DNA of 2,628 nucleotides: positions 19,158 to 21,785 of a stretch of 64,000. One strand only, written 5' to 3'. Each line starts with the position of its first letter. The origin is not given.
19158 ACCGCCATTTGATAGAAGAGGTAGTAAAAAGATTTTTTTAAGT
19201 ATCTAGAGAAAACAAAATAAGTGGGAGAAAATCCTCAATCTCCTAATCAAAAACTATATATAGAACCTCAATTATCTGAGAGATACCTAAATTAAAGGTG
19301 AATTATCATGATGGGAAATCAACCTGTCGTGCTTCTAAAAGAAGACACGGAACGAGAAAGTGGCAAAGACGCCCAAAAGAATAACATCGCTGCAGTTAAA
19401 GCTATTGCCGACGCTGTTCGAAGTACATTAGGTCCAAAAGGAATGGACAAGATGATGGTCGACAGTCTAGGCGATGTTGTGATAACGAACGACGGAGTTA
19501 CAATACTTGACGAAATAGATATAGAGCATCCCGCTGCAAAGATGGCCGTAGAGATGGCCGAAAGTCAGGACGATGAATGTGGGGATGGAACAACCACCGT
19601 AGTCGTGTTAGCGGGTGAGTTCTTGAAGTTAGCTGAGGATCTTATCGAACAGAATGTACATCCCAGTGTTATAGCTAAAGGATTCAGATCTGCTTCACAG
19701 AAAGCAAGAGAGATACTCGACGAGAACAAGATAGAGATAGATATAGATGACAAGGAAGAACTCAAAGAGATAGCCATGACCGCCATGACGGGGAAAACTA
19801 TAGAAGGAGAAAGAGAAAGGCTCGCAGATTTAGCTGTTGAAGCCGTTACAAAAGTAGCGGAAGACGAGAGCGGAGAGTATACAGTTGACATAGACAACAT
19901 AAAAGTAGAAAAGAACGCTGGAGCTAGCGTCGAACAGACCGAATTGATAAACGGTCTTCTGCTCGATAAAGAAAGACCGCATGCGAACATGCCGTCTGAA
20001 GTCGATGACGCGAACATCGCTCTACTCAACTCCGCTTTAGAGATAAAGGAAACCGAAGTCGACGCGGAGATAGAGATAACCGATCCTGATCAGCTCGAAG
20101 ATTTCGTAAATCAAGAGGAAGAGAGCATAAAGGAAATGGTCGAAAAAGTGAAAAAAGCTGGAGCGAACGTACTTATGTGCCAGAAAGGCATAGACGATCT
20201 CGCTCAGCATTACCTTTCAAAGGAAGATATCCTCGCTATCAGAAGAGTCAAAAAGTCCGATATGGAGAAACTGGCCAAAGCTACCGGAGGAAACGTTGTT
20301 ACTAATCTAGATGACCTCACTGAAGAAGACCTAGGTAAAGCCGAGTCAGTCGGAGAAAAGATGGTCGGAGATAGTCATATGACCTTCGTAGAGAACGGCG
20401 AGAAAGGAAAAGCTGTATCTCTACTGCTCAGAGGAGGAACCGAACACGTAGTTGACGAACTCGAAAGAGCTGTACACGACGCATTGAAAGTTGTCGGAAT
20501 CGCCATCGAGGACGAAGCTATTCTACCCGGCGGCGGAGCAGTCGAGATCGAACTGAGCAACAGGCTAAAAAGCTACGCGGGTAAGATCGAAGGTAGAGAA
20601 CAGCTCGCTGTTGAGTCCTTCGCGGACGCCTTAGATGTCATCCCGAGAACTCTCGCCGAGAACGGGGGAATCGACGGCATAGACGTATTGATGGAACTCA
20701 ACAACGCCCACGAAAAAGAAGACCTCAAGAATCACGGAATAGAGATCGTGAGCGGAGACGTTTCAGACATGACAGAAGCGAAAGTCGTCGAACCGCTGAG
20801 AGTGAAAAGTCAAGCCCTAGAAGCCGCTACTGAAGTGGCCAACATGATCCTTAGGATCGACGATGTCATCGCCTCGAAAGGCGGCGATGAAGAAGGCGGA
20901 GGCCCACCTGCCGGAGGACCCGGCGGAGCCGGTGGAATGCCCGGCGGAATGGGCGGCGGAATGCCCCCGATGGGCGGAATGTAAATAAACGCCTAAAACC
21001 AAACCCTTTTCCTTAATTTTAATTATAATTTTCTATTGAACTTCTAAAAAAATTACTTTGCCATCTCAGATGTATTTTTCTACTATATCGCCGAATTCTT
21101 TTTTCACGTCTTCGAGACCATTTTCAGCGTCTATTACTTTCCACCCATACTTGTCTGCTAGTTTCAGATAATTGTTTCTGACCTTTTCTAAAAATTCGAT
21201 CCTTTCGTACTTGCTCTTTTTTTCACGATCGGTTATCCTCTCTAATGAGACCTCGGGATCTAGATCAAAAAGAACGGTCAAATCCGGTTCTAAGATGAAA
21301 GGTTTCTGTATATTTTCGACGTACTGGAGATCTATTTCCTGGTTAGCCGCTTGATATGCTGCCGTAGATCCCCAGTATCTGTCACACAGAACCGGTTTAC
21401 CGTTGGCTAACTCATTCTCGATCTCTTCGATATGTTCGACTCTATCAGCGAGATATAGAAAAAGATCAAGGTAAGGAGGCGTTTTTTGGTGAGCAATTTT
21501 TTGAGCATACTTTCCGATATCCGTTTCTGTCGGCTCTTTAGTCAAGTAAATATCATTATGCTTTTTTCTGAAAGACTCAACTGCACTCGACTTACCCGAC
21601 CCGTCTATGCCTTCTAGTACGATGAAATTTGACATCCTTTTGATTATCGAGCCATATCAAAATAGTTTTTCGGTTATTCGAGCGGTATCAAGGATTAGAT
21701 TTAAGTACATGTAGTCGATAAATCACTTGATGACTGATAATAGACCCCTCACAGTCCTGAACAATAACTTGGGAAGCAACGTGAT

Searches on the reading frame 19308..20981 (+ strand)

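Call 84: search_protein_families(library=pfam, proteins=[window:19308-20981:+], max_evalue=0.00001)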
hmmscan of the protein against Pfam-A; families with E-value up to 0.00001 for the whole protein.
window:19308-20981:+ (558 aa): 1 family
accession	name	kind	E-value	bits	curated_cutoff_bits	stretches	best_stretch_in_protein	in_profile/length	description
PF00118.29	Cpn60_TCP1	-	4.6e-187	623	34.3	1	33-524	1-489/490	TCP-1/cpn60 chaperonin family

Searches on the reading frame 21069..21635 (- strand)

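Call 84: search_protein_families(library=pfam, proteins=[window:21069-21635:-], max_evalue=0.00001)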
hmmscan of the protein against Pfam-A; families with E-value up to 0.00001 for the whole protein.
window:21069-21635:- (189 aa): 3 families
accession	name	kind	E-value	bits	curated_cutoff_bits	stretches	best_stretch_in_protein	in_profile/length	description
PF02223.23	Thymidylate_kin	-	5.8e-43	147.2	27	1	7-180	1-184/185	Thymidylate kinase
PF01712.25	dNK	-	1.2e-06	28.8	27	0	5-187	1-197/203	Deoxynucleoside kinase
PF13521.12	AAA_28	-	8.4e-06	26.5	27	1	5-158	2-148/164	AAA domain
